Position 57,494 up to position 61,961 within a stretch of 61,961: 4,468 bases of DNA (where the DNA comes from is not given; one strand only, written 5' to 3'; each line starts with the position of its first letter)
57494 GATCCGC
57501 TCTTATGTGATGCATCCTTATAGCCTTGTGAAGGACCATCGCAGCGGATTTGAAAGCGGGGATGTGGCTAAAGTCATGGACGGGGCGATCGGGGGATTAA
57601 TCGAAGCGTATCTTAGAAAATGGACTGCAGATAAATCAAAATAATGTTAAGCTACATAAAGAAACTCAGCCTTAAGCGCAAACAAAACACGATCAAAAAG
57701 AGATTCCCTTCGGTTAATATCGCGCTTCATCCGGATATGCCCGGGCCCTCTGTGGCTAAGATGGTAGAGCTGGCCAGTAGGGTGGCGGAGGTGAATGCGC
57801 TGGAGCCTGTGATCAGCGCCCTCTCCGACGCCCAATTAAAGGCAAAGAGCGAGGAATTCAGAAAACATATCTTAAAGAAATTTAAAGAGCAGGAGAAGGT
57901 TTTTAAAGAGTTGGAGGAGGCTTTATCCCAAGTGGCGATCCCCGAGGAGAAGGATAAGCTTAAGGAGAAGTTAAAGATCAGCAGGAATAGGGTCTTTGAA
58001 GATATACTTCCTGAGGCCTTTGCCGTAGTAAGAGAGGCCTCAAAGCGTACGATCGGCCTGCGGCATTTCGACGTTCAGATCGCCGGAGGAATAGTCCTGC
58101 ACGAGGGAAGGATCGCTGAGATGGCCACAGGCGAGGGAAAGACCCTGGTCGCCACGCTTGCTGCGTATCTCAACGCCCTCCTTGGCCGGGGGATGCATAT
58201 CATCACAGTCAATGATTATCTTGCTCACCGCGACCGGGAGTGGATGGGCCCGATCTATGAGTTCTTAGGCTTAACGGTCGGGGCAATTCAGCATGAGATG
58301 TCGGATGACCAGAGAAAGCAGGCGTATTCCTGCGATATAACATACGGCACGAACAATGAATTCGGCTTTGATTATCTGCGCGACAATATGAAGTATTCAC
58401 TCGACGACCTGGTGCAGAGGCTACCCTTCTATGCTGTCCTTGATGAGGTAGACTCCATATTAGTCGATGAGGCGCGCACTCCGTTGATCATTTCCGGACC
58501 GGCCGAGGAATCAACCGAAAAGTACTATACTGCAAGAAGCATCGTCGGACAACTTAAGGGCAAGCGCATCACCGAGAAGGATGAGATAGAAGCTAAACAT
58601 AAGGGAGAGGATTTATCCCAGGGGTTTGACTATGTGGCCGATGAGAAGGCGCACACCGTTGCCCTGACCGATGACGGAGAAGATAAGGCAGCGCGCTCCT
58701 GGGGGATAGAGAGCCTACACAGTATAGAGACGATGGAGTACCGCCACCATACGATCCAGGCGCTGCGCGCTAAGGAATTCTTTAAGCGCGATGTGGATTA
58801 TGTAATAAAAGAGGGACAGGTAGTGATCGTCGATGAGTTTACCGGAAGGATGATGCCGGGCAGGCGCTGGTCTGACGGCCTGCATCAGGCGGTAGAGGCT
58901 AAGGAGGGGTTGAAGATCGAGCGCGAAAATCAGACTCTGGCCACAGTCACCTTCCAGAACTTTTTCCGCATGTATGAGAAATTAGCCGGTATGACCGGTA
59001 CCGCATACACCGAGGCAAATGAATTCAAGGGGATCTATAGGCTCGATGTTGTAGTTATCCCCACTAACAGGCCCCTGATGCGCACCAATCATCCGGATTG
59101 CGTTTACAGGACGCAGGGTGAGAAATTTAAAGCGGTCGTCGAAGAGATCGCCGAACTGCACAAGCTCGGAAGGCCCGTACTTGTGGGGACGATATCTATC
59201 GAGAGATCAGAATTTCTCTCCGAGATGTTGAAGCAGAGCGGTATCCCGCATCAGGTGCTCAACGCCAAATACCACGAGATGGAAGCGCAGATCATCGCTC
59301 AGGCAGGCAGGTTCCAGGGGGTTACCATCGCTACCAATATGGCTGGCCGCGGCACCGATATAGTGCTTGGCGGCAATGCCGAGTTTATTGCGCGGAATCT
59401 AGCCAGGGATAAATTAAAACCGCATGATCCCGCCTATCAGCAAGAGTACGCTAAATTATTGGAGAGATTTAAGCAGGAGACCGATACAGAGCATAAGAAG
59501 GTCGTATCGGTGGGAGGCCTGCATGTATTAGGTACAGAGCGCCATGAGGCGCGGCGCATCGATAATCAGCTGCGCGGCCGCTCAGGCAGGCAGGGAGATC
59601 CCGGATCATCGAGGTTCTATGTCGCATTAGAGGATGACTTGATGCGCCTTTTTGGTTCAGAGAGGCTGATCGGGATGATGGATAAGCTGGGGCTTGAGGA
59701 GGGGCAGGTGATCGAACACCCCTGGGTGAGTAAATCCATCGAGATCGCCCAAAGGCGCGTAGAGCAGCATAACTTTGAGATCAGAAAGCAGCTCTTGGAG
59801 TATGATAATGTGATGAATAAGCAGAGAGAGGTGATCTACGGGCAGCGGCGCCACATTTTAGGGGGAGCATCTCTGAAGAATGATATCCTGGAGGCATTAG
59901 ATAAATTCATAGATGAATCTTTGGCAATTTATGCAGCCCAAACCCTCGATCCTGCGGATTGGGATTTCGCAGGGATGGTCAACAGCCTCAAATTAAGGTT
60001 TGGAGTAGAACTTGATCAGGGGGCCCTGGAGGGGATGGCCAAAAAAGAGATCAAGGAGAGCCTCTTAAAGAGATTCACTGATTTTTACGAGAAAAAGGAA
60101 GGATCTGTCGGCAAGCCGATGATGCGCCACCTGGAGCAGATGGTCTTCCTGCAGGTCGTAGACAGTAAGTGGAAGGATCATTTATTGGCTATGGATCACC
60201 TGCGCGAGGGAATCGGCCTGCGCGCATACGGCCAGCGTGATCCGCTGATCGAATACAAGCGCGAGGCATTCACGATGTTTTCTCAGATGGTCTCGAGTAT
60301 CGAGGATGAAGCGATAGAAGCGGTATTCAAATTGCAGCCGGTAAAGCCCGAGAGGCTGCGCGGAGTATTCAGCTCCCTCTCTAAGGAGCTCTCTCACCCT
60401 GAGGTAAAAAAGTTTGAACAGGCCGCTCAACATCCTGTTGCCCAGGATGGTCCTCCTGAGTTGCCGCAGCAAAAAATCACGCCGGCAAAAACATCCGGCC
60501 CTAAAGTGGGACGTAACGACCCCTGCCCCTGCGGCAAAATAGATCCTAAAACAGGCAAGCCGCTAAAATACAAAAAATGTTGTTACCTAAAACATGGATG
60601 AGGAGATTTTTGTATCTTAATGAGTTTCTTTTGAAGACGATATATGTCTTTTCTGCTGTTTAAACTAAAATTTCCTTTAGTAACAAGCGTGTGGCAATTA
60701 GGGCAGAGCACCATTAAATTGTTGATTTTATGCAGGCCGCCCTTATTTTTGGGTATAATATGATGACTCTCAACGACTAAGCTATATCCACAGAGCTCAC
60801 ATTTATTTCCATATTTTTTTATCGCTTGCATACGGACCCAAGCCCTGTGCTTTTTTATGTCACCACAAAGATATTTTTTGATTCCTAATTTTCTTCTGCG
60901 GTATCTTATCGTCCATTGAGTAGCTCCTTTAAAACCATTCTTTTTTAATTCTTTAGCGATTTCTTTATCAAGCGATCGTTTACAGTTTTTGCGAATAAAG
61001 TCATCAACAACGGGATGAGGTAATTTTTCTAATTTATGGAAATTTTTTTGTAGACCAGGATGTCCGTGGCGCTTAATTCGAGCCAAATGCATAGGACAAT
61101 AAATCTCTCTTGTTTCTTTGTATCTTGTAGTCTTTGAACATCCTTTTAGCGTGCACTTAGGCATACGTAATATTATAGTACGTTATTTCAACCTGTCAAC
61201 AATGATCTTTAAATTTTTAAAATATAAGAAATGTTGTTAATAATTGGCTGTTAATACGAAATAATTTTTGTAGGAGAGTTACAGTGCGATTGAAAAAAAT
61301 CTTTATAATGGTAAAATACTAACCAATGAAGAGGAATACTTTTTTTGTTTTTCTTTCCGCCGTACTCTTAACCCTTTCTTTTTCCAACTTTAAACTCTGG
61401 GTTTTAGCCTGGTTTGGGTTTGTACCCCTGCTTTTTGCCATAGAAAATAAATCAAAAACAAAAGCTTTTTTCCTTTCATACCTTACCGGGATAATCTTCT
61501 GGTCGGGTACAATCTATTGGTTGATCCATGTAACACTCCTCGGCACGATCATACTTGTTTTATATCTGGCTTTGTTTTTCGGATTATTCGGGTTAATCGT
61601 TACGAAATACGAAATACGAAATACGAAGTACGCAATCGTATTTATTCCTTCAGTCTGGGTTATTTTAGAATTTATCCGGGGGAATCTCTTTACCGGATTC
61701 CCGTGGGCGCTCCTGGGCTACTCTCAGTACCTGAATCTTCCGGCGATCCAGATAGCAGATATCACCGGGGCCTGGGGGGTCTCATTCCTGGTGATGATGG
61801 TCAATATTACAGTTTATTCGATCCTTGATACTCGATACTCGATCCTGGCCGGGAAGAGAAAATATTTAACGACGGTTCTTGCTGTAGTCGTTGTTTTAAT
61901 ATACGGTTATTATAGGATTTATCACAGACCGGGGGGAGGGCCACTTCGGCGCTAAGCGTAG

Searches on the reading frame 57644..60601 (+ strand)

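Call 63: search_protein_families(library=pfam, proteins=[window:57644-60601:+], max_evalue=0.00001)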
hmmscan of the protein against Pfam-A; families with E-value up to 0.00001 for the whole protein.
window:57644-60601:+ (985 aa): 4 families
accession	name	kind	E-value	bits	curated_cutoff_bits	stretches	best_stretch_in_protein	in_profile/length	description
PF07517.20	SecA_DEAD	-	1.7e-122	408.6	24.6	1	39-462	12-290/290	SecA DEAD-like domain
PF21090.3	P-loop_SecA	-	7e-93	310.3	27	1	477-687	1-205/205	SecA P-loop domain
PF07516.18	SecA_SW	-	2.4e-70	237.1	26.7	1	689-898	1-200/200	SecA Wing and Scaffold domain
PF01043.26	SecA_PP_bind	-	6e-37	127.1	23.5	1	290-418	2-110/110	SecA preprotein cross-linking domain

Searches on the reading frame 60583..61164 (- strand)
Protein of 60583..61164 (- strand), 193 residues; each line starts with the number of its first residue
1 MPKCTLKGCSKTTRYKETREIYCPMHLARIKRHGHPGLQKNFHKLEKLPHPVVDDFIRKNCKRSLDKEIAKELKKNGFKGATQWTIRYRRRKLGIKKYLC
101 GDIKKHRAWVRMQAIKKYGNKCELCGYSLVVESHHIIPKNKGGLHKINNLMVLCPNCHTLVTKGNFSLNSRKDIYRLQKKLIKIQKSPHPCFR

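Call 63: search_protein_families(library=pfam, proteins=[window:60583-61164:-], max_evalue=0.00001)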
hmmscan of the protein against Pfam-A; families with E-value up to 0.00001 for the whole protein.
window:60583-61164:- (193 aa): 2 families
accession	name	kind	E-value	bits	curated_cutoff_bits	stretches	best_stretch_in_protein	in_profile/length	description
PF01844.29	HNH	-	6.3e-11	42.7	21.4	1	122-162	1-45/47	HNH endonuclease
PF13391.12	HNH_2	-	4e-06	27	21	1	122-169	1-66/66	HNH endonuclease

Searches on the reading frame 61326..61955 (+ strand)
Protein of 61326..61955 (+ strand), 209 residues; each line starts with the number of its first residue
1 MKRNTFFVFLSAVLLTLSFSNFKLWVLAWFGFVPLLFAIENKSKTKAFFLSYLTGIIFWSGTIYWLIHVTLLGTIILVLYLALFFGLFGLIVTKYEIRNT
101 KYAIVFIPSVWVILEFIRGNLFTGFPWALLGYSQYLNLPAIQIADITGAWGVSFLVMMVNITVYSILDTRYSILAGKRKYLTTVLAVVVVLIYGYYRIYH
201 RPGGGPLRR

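Call 63: search_protein_families(library=pfam, proteins=[window:61326-61955:+], max_evalue=0.00001)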
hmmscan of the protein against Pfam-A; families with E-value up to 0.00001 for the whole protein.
window:61326-61955:+ (209 aa): 1 family
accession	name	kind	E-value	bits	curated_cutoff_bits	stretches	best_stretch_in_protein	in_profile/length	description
PF20154.4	LNT_N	-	7.7e-42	143.6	27.1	1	11-161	1-158/159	Apolipoprotein N-acyltransferase N-terminal domain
